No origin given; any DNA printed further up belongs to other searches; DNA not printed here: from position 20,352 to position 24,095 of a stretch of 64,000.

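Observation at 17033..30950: Tandem array of four giant paralogous surface lipoproteins with signs of gene conversion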

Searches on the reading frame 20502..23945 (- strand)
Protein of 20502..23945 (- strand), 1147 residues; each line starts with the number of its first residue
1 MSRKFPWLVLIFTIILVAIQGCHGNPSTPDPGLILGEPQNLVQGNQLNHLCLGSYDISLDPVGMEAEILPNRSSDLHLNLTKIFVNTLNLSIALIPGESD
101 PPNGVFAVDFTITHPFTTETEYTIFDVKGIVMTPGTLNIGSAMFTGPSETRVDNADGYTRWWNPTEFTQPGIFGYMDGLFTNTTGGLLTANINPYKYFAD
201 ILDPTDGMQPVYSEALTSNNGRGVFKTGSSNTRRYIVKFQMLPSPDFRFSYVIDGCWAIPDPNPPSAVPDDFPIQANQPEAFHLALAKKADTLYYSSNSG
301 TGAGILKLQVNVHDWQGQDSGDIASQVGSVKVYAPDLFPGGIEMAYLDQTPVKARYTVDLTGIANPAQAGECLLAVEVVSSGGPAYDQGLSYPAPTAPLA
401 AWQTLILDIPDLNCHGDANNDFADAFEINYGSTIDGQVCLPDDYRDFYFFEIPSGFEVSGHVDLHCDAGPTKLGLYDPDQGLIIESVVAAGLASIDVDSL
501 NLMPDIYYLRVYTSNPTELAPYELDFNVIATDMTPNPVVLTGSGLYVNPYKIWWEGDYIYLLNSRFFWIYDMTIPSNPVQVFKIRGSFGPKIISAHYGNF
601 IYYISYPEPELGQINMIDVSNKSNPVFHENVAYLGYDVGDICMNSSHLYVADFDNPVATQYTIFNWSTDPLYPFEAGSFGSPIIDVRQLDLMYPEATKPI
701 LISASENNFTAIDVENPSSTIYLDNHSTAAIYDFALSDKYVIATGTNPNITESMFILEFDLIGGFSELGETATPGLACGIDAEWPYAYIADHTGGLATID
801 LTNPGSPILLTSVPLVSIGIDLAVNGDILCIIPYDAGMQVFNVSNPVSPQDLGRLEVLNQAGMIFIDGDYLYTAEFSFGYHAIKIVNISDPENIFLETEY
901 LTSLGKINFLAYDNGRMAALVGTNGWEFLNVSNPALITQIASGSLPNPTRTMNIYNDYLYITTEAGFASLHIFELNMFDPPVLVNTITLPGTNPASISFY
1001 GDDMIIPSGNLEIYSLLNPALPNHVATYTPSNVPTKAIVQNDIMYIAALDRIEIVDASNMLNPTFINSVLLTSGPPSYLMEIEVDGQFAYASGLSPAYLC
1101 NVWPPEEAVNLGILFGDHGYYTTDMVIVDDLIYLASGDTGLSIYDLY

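Call 4: search_protein_families(library=pfam, proteins=[window:20502-23945:-], max_evalue=0.01)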
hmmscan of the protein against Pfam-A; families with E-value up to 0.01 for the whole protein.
window:20502-23945:- (1147 aa): 1 family
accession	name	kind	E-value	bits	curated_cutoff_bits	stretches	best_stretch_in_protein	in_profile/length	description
PF08309.17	LVIVD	-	2.5e-11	43.2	20.2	1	775-813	2-40/42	LVIVD repeat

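Call 11: find_homologous_proteins(query=window:20502-23945:-)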
Query window:20502-23945:- (1147 aa): 350 proteins with E <= 0.001 among 8000 candidates; the best 120 are listed.
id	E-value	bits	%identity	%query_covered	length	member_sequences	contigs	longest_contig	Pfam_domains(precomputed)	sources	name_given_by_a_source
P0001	0.0e+0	2321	89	99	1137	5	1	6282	PF08309.18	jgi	jgi:hypothetical protein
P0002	5.3e-297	1007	43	99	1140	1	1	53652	PF08309.18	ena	-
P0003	3.1e-259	882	40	100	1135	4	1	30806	PF08309.18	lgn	-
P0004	8.2e-254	864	40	99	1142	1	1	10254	PF08309.18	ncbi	ncbi:MAG: hypothetical protein ABIC40_04395 [bacterium]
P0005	1.5e-253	863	40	100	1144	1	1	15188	PF08309.18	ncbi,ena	-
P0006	3.9e-251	855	40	99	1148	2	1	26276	PF08309.18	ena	-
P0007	6.5e-250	851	40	99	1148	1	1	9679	PF08309.18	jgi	jgi:hypothetical protein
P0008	8.7e-248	844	49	67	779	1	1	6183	-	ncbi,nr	ncbi:MAG: hypothetical protein NTY09_04105, partial [bacterium]|nr:hypothetical protein [bacterium]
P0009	7.1e-246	837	38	100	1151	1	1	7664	PF08309.18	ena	-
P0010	4.1e-245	835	39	100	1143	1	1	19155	PF08309.18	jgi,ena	-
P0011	6.6e-245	834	39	100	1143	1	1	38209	-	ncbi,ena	-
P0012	6.8e-240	818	38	99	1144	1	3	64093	PF08309.18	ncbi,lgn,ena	-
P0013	1.3e-238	813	38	98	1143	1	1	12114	PF08309.18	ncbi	-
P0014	4.4e-238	812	38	99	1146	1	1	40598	PF08309.18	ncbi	-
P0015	4.0e-235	802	38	100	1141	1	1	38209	PF08309.18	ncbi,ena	-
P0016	5.6e-233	795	38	100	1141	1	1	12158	PF08309.18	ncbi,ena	-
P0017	1.8e-228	780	39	100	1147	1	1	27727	PF08309.18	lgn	-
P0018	2.2e-226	773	37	100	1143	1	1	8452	PF08309.18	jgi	jgi:hypothetical protein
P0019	6.0e-223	761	37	99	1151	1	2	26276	PF08309.18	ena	-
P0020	1.2e-222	760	38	100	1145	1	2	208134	PF08309.18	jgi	-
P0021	3.0e-222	759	36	100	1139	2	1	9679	PF08309.18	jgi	jgi:hypothetical protein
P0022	1.4e-221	757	36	100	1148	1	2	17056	PF08309.18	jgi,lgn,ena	-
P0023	1.6e-221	757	36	100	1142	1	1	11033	PF08309.18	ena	-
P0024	2.3e-221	756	36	99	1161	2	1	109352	PF08309.18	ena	-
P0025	8.0e-221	754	36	100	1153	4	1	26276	PF08309.18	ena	-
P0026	2.0e-220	753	37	98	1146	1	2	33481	PF08309.18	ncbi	-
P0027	3.0e-220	753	36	100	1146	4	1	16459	PF08309.18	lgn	-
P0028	3.5e-220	752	38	96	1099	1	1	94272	PF08309.18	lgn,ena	-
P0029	5.8e-220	752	38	97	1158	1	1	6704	PF08309.18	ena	-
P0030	2.2e-219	750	36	100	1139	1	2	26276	PF08309.18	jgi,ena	-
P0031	2.5e-218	746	37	100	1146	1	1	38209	PF08309.18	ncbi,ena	-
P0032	3.7e-218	746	38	98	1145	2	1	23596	PF08309.18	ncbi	-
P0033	4.6e-218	745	36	100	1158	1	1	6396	PF08309.18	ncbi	-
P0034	8.7e-218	744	36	99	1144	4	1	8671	PF08309.18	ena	-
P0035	4.2e-217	742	48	57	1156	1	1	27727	PF08309.18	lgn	-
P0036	5.5e-217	742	37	100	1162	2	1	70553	PF08309.18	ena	-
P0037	7.8e-217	741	36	100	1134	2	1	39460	PF08309.18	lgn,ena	-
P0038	7.8e-217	741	36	100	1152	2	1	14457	PF08309.18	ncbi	-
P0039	1.1e-213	731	37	100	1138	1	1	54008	PF08309.18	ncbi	-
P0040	1.4e-213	730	37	100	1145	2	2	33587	PF08309.18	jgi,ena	-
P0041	2.3e-213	730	39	80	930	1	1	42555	PF08309.18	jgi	-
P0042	6.2e-211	722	36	100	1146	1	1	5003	PF09826.16,PF08309.18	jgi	jgi:hypothetical protein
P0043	8.9e-211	721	37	100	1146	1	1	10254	PF08309.18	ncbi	ncbi:MAG: hypothetical protein ABIC40_04390 [bacterium]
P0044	4.1e-209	716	36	100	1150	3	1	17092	PF08309.18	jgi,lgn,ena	-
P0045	6.4e-209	715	37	100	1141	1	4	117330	PF08309.18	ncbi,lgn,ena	-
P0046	1.7e-208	714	36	100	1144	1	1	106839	PF08309.18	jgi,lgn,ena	-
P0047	2.4e-208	713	36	100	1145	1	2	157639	PF08309.18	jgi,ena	-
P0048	3.6e-208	713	37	100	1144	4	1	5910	PF08309.18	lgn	-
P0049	7.0e-208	712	38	89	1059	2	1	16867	PF08309.18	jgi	jgi:hypothetical protein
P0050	2.9e-206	706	37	100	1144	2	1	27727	-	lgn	-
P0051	3.0e-206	706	34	100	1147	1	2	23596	PF08309.18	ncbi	-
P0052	6.2e-206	705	36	100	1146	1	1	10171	PF08309.18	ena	-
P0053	7.0e-206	705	35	99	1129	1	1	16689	PF08309.18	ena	-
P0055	2.2e-205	703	36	100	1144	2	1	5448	PF08309.18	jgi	-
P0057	9.3e-204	698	36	100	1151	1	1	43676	PF08309.18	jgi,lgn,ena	-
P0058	3.3e-203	696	39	83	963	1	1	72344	PF08309.18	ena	-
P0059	5.0e-203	695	36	99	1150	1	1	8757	PF08309.18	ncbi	-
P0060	8.4e-203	695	35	100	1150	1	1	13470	PF08309.18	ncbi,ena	-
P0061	1.6e-201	690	34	100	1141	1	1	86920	PF08309.18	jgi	-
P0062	3.9e-201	689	36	100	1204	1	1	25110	PF08309.18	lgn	-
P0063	7.8e-201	688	34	98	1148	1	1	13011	PF09826.16,PF08309.18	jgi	-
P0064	1.0e-200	688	35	100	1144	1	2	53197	PF08309.18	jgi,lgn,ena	-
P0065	1.4e-200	687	36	100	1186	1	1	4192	PF08309.18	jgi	-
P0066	6.4e-199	682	37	92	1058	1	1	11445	PF08309.18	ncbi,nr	ncbi:MAG: hypothetical protein NTY09_00800 [bacterium]|nr:hypothetical protein [bacterium]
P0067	1.5e-198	681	35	99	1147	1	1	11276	PF08309.18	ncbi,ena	-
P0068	1.8e-198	680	35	100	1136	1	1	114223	PF08309.18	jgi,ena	-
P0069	2.6e-198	680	35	100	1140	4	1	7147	PF08309.18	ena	-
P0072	1.2e-197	678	36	100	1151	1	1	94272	PF08309.18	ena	-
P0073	4.6e-197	676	36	97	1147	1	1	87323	PF08309.18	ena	-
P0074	5.4e-197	675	35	100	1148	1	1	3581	PF08309.18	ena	-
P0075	7.7e-197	675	35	98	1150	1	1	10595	PF08309.18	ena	-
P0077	1.1e-195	671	33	100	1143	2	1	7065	PF08309.18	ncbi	-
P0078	1.8e-195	670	35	98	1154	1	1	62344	PF08309.18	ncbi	-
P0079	2.3e-195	670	34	100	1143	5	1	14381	PF08309.18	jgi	-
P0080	2.8e-195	670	36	99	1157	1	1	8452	PF08309.18,PF21544.4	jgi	jgi:hypothetical protein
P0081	4.5e-195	669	35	100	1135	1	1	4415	PF08309.18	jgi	jgi:hypothetical protein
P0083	1.0e-194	668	35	100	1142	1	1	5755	PF08309.18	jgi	jgi:hypothetical protein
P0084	1.3e-194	668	34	99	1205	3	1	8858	PF08309.18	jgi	-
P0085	3.2e-193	663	34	99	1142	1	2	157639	PF08309.18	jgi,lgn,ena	-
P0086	3.7e-193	663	35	100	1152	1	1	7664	PF08309.18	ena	-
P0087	4.4e-193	663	35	99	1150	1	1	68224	PF08309.18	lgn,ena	-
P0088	6.5e-193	662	34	95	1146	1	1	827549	PF08309.18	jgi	-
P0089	1.7e-192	661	40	73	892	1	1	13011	PF08309.18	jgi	-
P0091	2.0e-190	654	36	95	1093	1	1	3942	PF08309.18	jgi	jgi:hypothetical protein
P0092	2.6e-190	653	34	100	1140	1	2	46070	PF08309.18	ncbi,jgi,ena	ncbi:MAG TPA: hypothetical protein VGB30_01700 [bacterium]|jgi:hypothetical protein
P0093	1.8e-189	651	34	99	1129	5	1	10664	PF08309.18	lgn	-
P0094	2.8e-189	650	35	99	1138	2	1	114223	PF08309.18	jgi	-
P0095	3.1e-189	650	32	99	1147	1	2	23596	PF08309.18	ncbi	-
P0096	1.0e-188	648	33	98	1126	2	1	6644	PF08309.18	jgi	-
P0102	7.2e-187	642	33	100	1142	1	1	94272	PF08309.18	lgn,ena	-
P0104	1.2e-186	641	34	99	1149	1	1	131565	PF08309.18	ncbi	-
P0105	9.2e-186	638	34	100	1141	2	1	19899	PF08309.18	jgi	-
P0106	9.8e-186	638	34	100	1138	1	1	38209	PF08309.18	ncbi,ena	-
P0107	2.1e-185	637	34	100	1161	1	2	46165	PF08309.18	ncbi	-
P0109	4.6e-184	633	36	92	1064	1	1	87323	PF08309.18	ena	-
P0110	2.6e-182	627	34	99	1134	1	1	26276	PF08309.18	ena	-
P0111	1.4e-180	621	33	99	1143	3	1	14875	PF08309.18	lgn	-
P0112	1.4e-179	618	34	100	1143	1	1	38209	PF08309.18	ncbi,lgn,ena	-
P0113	2.4e-179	617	33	100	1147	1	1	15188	PF08309.18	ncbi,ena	-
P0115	4.3e-179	616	35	98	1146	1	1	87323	PF08309.18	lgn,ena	-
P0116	9.3e-177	608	32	100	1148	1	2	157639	PF08309.18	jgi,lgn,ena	-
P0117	1.3e-176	608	33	99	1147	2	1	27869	PF08309.18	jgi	-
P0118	1.8e-176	607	33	100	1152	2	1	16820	PF08309.18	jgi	-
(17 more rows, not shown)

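Call 14: search_solved_structures(query=window:20502-23945:-, max_evalue=1)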
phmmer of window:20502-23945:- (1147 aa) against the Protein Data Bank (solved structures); distinct sequences matched with E-value up to 1: 5.
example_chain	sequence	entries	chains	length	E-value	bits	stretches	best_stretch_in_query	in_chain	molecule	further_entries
4hpk_A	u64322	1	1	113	0.009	17.2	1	418-515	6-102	Collagenase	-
4hpk_B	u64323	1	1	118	0.0092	17.2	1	418-515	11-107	Collagenase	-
1nqj_A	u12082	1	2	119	0.0098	17.1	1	418-515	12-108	class 1 collagenase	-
1nqd_A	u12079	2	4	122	0.0099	17.1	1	418-515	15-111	class 1 collagenase | Collagenase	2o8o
5iku_A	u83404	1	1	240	0.038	15.2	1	417-515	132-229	Collagenase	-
